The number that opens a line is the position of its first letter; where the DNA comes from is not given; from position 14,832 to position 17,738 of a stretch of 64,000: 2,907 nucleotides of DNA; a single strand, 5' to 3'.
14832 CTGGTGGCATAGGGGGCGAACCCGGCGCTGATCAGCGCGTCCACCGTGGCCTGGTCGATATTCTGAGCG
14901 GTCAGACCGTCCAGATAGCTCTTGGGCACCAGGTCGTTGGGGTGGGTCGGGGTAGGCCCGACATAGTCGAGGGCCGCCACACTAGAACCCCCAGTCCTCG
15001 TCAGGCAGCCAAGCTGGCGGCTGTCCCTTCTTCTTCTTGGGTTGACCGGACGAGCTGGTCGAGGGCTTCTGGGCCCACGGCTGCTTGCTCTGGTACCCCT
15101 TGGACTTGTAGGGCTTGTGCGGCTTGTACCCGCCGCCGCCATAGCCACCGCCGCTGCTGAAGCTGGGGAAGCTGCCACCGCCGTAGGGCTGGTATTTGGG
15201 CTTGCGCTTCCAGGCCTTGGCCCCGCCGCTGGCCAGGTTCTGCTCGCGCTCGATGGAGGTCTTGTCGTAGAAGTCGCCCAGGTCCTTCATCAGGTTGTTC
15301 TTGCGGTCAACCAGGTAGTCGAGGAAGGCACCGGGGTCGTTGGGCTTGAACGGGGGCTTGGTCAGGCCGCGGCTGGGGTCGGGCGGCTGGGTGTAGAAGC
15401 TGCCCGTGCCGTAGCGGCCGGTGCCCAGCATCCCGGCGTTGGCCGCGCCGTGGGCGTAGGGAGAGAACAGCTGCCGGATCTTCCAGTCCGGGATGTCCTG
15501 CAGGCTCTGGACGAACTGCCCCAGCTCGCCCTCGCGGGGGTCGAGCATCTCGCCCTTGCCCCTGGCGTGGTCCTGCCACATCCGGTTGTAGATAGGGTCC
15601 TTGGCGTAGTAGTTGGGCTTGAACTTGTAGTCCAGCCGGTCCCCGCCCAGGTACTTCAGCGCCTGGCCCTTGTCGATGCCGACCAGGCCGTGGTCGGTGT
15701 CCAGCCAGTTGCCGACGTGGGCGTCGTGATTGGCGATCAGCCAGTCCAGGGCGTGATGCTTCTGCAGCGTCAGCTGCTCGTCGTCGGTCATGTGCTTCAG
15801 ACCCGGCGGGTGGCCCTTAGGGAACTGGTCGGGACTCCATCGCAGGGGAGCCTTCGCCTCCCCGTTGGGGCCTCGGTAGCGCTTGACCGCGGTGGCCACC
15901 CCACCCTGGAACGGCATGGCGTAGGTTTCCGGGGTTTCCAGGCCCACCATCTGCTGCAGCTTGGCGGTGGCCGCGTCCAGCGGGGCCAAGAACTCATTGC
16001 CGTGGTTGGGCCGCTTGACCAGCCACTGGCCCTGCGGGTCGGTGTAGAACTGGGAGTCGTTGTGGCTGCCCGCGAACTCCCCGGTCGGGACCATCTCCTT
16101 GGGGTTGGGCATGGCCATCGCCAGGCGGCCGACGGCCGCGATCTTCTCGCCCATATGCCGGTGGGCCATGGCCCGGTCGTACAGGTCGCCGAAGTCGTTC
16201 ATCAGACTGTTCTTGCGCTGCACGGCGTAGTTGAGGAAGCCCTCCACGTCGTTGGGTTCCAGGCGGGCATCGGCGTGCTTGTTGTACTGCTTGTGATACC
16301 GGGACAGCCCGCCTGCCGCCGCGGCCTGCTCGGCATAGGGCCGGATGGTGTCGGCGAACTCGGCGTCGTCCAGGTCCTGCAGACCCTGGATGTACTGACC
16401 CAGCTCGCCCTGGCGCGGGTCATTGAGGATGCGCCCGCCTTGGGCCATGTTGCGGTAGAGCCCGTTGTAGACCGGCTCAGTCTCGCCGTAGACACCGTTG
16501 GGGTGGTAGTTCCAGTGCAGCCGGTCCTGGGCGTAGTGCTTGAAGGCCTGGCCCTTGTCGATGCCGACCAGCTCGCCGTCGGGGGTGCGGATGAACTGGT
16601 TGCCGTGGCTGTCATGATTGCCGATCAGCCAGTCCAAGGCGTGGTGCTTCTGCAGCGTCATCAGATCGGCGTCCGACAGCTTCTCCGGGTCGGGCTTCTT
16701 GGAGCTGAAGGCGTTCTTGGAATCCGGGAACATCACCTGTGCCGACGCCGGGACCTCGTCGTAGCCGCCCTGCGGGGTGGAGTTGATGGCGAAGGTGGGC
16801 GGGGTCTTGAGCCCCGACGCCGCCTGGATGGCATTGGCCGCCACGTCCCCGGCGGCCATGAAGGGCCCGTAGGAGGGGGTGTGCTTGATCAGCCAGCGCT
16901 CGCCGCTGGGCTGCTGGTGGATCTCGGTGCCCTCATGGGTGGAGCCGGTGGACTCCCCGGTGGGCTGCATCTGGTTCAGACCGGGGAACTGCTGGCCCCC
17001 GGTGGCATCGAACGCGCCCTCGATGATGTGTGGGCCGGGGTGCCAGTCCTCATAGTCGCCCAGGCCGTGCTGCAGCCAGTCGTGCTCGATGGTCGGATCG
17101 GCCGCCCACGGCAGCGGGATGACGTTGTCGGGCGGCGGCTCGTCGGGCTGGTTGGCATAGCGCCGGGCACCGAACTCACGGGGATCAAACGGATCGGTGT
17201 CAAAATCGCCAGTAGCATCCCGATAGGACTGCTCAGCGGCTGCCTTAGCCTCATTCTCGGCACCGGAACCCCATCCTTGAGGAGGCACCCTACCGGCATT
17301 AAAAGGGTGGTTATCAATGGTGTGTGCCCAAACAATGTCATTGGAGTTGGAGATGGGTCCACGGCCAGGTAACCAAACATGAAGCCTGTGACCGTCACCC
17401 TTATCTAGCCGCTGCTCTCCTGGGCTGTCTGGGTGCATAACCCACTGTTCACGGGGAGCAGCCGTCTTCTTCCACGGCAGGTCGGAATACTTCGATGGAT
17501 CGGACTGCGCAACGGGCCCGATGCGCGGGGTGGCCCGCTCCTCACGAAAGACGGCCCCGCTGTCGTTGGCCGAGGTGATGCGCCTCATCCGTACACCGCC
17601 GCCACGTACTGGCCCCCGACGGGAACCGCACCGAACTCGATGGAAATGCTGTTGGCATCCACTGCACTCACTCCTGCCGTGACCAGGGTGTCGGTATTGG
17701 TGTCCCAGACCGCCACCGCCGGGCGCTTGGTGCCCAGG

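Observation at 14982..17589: Tail-cluster protein with two tandem HipA/PI3-PI4-kinase-like domains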

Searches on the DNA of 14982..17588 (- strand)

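Call 10: search_dna_similar(query=window:14982-17588:-, collection=phages, mode=near, max_rows=20)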
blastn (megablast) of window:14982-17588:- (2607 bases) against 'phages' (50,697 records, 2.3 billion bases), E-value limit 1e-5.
No match.
